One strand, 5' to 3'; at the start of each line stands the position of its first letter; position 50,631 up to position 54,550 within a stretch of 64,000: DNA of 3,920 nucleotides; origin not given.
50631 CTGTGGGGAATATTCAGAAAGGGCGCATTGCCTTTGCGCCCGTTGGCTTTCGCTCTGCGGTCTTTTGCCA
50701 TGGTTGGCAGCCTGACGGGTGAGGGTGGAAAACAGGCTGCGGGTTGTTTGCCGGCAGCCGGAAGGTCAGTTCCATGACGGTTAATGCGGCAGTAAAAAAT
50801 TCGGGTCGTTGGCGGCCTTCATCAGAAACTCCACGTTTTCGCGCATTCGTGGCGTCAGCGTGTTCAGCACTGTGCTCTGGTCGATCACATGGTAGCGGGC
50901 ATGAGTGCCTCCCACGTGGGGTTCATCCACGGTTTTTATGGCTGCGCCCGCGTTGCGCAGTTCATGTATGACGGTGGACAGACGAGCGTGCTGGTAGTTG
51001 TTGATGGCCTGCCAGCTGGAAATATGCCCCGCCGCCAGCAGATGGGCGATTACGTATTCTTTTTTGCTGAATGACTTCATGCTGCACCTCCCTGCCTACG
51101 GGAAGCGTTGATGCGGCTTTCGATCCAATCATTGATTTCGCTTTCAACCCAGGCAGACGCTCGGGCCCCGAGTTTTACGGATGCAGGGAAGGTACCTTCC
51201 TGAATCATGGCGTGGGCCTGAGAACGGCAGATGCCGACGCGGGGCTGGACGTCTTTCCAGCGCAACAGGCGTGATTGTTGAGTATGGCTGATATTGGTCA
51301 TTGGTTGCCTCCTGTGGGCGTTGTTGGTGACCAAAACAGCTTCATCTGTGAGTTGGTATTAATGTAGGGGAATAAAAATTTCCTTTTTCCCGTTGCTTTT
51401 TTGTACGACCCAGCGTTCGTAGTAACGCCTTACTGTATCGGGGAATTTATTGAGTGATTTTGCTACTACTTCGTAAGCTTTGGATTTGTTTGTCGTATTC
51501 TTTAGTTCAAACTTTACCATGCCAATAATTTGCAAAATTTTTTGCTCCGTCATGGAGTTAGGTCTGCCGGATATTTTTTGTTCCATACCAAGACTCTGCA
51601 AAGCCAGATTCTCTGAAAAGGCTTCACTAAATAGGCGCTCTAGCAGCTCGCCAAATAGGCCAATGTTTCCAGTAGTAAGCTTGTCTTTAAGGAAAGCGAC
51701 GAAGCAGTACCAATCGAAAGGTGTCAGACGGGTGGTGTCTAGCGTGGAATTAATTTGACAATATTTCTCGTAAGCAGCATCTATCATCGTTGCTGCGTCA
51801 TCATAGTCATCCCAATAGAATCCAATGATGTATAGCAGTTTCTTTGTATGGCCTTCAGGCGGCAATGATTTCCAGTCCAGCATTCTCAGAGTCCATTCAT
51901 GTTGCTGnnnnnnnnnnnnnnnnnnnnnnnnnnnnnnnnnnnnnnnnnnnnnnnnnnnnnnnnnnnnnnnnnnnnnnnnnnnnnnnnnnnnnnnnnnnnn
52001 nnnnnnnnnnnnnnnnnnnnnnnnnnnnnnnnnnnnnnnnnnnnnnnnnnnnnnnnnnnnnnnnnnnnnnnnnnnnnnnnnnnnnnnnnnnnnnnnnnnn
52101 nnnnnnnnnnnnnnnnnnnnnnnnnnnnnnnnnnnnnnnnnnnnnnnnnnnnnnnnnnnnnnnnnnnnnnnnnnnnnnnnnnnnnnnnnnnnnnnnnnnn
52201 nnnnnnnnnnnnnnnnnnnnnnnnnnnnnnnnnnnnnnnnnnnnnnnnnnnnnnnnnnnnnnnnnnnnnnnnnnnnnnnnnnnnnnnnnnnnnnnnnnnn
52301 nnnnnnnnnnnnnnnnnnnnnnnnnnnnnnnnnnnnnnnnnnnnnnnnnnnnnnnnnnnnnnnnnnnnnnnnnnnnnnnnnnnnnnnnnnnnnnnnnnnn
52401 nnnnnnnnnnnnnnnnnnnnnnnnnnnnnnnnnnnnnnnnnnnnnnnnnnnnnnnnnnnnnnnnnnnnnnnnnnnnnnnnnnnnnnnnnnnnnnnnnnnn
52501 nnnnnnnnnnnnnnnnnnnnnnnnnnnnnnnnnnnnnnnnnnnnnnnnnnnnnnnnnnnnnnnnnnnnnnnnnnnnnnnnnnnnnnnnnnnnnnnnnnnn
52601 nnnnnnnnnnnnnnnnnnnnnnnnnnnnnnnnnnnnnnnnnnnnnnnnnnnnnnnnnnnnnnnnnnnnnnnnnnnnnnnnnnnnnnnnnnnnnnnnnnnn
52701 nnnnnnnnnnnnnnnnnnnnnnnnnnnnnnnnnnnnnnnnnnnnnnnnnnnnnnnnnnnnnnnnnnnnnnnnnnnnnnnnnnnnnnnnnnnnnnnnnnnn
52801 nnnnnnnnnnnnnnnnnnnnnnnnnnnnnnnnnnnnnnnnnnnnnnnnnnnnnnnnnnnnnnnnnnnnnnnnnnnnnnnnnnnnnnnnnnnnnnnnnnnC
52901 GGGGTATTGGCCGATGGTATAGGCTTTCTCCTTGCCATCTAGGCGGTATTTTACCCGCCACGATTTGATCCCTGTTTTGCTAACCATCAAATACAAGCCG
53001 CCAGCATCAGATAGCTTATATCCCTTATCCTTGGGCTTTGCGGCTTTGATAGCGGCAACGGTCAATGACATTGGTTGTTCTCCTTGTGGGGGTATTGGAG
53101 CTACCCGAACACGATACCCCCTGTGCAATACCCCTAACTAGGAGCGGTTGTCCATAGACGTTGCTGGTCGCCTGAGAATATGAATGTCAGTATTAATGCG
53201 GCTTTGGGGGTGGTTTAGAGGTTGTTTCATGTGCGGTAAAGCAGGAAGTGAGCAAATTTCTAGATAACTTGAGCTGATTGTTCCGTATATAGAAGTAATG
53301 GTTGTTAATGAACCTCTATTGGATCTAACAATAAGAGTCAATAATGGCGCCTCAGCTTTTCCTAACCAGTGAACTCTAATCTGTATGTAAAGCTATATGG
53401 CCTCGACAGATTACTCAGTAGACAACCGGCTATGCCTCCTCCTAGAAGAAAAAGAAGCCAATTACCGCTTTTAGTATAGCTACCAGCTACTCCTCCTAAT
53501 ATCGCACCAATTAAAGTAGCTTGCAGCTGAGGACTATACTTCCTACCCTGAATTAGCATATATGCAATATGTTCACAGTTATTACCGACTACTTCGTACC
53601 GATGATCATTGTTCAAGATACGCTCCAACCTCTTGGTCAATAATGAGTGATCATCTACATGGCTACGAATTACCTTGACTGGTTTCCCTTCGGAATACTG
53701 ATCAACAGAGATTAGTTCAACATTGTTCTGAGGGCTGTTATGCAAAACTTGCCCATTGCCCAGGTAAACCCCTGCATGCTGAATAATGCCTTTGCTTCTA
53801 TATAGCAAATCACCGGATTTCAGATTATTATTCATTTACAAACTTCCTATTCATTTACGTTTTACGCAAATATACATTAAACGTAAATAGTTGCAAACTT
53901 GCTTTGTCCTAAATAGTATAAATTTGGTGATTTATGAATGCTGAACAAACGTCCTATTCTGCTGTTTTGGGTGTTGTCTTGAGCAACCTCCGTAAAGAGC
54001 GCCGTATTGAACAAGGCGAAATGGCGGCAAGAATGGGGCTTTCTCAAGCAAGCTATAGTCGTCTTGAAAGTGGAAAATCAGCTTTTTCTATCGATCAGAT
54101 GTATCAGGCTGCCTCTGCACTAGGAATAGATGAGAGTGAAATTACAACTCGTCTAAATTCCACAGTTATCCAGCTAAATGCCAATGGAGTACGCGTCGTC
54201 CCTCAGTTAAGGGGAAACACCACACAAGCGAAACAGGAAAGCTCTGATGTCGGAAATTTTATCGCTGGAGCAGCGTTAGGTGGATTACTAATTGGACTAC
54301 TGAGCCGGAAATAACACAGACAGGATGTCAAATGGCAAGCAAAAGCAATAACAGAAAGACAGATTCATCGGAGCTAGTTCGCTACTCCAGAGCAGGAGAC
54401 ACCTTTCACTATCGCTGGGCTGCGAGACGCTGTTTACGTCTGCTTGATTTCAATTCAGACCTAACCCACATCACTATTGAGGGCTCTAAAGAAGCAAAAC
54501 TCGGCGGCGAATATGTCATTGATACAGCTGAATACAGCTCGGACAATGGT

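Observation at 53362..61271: Compact candidate defence locus: PLAAT/LRAT-like membrane acyltransferase <-> TM-anchored XRE regulator + 2110-aa Cap4-nuclease-STAND giant protein (+ overlapping ORF)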

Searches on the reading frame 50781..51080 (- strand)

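Call 56: search_protein_families(library=pfam, proteins=[window:50781-51080:-], max_evalue=0.0001)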
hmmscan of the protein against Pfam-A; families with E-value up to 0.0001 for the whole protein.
window:50781-51080:- (99 aa): 2 families
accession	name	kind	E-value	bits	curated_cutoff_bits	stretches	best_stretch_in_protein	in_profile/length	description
PF22324.2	HTH_91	-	4.4e-09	36.4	27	1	11-65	12-67/77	Winged helix domain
PF14090.12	HTH_39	-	1.4e-08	34.9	21.3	1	8-63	4-62/70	Winged helix-turn-helix domain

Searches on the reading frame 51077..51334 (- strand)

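Call 56: search_protein_families(library=pfam, proteins=[window:51077-51334:-], max_evalue=0.0001)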
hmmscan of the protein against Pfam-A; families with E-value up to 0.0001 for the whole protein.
window:51077-51334:- (85 aa): 1 family
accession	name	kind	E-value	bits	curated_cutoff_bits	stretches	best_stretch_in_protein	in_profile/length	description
PF05930.18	Phage_AlpA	-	2.2e-16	59.9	21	1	21-71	1-51/51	Prophage CP4-57 regulatory protein (AlpA)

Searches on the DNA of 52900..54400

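Call 53: search_rna_families(source=window, start=52900, end=54400, threshold=evalue, max_evalue=1)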
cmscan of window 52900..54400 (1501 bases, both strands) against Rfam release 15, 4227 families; matches with E-value up to 1: 0.
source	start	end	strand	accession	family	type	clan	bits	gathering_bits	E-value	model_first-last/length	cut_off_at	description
